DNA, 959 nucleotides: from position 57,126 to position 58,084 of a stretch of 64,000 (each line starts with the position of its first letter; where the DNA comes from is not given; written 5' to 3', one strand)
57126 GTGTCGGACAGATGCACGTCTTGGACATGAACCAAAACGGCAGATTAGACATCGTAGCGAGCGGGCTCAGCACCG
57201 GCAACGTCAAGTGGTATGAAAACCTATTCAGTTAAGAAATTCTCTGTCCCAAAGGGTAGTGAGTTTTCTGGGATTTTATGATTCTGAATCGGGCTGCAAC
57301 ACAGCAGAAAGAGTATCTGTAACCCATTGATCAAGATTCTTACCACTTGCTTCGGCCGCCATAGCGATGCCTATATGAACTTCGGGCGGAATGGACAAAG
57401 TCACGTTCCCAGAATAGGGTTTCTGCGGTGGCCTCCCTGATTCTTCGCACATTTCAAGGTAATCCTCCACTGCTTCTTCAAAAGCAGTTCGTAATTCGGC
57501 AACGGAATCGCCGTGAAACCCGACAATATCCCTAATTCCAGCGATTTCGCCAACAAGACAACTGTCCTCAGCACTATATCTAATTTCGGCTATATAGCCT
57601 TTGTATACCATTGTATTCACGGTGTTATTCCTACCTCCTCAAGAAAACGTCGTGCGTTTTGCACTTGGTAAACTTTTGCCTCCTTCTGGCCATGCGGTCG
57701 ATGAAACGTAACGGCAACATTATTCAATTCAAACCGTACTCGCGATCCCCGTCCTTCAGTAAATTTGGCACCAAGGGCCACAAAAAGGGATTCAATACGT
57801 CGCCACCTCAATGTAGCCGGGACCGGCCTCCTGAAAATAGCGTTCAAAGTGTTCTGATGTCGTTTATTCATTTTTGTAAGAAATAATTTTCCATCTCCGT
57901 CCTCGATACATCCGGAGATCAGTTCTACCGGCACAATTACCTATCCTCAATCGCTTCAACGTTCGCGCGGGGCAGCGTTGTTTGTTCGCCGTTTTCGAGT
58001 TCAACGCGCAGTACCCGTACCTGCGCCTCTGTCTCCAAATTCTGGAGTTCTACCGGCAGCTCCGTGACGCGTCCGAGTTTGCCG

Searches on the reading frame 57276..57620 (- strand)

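Call 53: search_protein_families(library=pfam, proteins=[window:57276-57620:-], max_evalue=0.001)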
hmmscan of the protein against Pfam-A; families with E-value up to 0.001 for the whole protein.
window:57276-57620:- (114 aa): 1 family
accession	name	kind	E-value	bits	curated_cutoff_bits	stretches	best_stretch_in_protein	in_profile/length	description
PF05534.18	HicB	-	1.3e-14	54.3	21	1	54-104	1-51/51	HicB family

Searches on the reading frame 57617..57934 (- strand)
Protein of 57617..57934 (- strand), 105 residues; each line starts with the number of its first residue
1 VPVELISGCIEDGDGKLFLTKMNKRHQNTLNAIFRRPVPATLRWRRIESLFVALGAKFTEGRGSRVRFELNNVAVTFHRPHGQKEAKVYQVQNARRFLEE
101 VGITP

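Call 53: search_protein_families(library=pfam, proteins=[window:57617-57934:-], max_evalue=0.001)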
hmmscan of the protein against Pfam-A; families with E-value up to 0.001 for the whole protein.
window:57617-57934:- (105 aa): 1 family
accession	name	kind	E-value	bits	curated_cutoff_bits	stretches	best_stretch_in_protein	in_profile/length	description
PF07927.17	HicA_toxin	-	1.3e-10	41.7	27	1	44-100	1-55/58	HicA toxin of bacterial toxin-antitoxin,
